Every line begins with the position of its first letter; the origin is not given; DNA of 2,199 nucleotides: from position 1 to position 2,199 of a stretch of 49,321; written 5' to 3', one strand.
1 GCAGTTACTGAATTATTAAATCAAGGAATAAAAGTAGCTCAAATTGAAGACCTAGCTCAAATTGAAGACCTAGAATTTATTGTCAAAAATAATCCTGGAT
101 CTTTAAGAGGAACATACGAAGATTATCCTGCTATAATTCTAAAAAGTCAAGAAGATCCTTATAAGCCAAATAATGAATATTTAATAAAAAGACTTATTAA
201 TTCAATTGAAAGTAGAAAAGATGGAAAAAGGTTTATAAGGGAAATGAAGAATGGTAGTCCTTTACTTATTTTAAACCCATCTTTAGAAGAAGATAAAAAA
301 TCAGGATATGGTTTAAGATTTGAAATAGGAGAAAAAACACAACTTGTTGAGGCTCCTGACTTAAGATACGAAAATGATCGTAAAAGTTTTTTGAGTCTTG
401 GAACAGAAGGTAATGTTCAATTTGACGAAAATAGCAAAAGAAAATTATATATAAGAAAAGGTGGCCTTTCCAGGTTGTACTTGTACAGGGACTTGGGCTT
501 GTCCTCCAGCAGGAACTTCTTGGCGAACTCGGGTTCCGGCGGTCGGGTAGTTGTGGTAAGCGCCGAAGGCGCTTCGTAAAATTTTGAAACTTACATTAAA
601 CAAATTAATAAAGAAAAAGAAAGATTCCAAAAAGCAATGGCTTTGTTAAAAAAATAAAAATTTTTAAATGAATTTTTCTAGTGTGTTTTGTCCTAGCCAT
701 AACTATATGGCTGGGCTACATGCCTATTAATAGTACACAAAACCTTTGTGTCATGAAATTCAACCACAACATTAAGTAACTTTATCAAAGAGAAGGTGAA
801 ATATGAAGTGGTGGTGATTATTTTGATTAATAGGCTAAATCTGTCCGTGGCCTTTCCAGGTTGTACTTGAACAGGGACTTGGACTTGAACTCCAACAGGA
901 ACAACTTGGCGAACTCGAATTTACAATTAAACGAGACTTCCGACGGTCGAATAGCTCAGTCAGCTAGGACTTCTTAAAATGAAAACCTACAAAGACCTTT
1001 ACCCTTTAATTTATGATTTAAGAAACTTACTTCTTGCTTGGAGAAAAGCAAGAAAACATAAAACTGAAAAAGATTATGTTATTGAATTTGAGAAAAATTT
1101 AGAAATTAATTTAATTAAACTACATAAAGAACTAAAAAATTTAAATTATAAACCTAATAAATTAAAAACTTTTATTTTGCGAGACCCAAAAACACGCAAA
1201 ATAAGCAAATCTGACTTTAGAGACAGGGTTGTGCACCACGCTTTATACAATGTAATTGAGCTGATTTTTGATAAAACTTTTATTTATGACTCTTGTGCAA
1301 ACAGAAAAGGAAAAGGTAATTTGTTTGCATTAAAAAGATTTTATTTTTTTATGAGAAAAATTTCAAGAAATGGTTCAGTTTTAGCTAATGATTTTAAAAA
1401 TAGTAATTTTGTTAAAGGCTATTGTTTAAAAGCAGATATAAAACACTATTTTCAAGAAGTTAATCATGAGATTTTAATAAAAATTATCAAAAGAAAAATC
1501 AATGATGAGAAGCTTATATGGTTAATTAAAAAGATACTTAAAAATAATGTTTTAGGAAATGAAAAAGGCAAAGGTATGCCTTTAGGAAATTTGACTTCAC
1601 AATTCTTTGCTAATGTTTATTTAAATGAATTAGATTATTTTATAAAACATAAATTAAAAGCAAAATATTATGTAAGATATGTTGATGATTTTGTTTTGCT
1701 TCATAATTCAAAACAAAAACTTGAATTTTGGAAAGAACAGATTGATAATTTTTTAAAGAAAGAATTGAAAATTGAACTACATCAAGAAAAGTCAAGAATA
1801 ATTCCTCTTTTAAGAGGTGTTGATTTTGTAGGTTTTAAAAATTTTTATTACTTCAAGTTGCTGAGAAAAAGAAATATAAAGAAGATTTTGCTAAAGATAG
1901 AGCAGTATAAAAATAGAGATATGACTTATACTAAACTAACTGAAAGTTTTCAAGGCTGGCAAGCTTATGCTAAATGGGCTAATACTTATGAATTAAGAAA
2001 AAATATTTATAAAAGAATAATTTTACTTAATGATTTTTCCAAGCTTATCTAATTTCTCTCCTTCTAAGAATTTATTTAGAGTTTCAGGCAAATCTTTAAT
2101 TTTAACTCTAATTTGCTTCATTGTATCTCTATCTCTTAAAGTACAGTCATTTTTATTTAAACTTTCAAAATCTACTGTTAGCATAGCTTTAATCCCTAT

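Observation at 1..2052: Complete diversity-generating retroelement with an adenine-only VR/TR mismatch pattern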

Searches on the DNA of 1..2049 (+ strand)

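Call 28: search_rna_families(source=window, start=400, end=1200, threshold=evalue, max_evalue=10)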
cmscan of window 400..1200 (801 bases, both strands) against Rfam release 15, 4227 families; matches with E-value up to 10: 6.
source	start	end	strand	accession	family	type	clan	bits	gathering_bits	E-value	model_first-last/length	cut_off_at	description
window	692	843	+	RF03019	RT-16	Gene; sRNA;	-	107.2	50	2.4e-18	1-158/158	no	RT-16 RNA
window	1025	1106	+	RF04335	Plastid-rpl20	Cis-reg;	-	25.9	53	0.26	1-80/80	no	Plastid-rpl20 3UTR RNA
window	1008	1079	+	RF01842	mycoplasma_FSE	Cis-reg; frameshift_element;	-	21.9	88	8.7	1-87/87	no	mycoplasma ribosomal frameshift element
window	591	737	+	RF00007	U12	Gene; snRNA; splicing;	CL00006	15.9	53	1.3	1-151/151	no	U12 minor spliceosomal RNA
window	742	835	-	RF01302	snoU36a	Gene; snRNA; snoRNA; CD-box;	CL00051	15.8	45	4.7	1-90/90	no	SnoRNA U36a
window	626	768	-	RF02863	sRNA_2410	Gene; sRNA;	-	15.2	61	8.6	1-196/196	no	Enterococcus sRNA 2410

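Call 37: search_rna_families(sources=[L002, L006, L010, L012, L014, L015, L016, L020, L022, L026, L029, L045, L047, L063, L018, L003, L008], threshold=gathering)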
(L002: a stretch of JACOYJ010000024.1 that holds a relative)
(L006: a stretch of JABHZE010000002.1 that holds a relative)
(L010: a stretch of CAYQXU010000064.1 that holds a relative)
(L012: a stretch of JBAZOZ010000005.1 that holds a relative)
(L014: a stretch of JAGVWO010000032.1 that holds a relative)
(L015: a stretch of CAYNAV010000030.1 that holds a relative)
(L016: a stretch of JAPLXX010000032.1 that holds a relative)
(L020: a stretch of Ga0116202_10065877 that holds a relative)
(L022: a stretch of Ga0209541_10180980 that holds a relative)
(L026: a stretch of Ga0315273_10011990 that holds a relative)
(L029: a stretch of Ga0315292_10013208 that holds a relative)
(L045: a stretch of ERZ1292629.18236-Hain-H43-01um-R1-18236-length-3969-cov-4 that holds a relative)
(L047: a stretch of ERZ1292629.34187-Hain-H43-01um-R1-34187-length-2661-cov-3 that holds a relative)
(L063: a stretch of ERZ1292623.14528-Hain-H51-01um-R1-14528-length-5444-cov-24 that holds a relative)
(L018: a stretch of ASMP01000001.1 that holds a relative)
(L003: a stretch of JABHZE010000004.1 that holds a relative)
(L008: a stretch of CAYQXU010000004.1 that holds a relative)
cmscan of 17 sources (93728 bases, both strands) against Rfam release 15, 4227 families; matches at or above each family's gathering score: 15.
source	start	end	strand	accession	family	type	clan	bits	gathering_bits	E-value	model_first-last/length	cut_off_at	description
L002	2615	2753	+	RF03019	RT-16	Gene; sRNA;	-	113.1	50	1.7e-17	1-158/158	no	RT-16 RNA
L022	1448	1584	+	RF03019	RT-16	Gene; sRNA;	-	105.7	50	5.7e-16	1-158/158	no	RT-16 RNA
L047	1803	1953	+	RF03019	RT-16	Gene; sRNA;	-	104.5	50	9.8e-16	1-158/158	no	RT-16 RNA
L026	3667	3818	+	RF03019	RT-16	Gene; sRNA;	-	103.4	50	1.7e-15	1-158/158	no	RT-16 RNA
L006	905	1043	+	RF03019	RT-16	Gene; sRNA;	-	103.1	50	2e-15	1-158/158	no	RT-16 RNA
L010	1031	1184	+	RF03019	RT-16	Gene; sRNA;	-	97.9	50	2.3e-14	1-158/158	no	RT-16 RNA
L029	1768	2008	+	RF03019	RT-16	Gene; sRNA;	-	94.9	50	9.5e-14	1-158/158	no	RT-16 RNA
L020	1259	1389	+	RF03019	RT-16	Gene; sRNA;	-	85.9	50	6.8e-12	1-158/158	no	RT-16 RNA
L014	1181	1314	+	RF03019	RT-16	Gene; sRNA;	-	83.3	50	2.3e-11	1-158/158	no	RT-16 RNA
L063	296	492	+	RF03019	RT-16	Gene; sRNA;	-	77.8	50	3.2e-10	1-158/158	no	RT-16 RNA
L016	1043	1190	+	RF03019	RT-16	Gene; sRNA;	-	75.3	50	1e-09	1-158/158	no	RT-16 RNA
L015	2616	2800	+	RF03019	RT-16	Gene; sRNA;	-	71.6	50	5.9e-09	1-158/158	no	RT-16 RNA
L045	1876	2028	+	RF03019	RT-16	Gene; sRNA;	-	71.4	50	6.4e-09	1-158/158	no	RT-16 RNA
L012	5667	5878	+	RF03019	RT-16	Gene; sRNA;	-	67.4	50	4.3e-08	1-158/158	no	RT-16 RNA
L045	825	954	+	RF00005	tRNA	Gene; tRNA;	CL00001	50.3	29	1.2e-07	1-71/71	no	tRNA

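Call 43: search_rna_families(source=window, start=640, end=1000, threshold=gathering, show_alignments=1)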
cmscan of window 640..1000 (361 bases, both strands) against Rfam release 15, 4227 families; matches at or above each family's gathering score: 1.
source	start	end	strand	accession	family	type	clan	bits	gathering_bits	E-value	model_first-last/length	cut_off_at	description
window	692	843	+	RF03019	RT-16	Gene; sRNA;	-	107.2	50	1.1e-18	1-158/158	no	RT-16 RNA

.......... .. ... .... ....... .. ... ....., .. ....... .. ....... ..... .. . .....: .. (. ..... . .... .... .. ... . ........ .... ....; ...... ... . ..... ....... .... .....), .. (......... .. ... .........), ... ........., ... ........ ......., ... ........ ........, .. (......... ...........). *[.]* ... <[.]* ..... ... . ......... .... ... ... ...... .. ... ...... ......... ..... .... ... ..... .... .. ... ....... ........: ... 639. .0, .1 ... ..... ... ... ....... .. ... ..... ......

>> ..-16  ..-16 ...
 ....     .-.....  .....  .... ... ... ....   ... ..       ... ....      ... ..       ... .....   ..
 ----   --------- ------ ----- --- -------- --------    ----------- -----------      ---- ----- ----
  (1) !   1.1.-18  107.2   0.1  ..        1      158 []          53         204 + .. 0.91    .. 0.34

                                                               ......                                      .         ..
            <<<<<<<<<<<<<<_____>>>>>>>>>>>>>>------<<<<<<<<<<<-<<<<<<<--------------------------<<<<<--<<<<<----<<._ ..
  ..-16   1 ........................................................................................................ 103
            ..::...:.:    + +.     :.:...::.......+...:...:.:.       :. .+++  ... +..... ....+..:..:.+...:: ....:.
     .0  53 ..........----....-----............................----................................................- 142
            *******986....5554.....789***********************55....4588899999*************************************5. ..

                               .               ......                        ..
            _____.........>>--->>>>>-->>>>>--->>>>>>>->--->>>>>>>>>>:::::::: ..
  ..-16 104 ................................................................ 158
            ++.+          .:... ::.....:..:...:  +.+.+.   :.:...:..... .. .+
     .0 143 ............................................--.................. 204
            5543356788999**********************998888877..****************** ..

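Call 65: search_rna_families(sources=[L068, L070, L071, L072, L075, L067], threshold=gathering)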
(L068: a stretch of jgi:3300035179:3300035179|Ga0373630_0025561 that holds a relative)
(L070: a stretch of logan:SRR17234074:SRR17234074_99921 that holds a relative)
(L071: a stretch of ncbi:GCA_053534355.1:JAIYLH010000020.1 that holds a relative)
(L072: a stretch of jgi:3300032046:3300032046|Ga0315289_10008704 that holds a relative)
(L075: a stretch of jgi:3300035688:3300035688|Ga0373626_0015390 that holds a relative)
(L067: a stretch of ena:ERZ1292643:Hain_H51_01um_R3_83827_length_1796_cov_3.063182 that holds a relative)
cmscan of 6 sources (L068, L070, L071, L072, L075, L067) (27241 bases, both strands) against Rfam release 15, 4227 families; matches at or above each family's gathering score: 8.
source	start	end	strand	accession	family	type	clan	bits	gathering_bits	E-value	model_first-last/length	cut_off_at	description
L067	318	469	+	RF03019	RT-16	Gene; sRNA;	-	106.7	50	1e-16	1-158/158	no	RT-16 RNA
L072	2230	2417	+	RF03019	RT-16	Gene; sRNA;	-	100.9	50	1.6e-15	1-158/158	no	RT-16 RNA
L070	183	337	+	RF03019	RT-16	Gene; sRNA;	-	99.3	50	3.4e-15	1-158/158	no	RT-16 RNA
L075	1984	2138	-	RF03019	RT-16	Gene; sRNA;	-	97.9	50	6.7e-15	1-158/158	no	RT-16 RNA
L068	2717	2871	+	RF03019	RT-16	Gene; sRNA;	-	95.1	50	2.5e-14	1-158/158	no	RT-16 RNA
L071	281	475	+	RF03019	RT-16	Gene; sRNA;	-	84.4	50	4e-12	1-158/158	no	RT-16 RNA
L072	1262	1335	+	RF00005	tRNA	Gene; tRNA;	CL00001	65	29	3.1e-12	1-71/71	no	tRNA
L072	4713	4825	-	RF00005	tRNA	Gene; tRNA;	CL00001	51.2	29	2e-08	1-71/71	no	tRNA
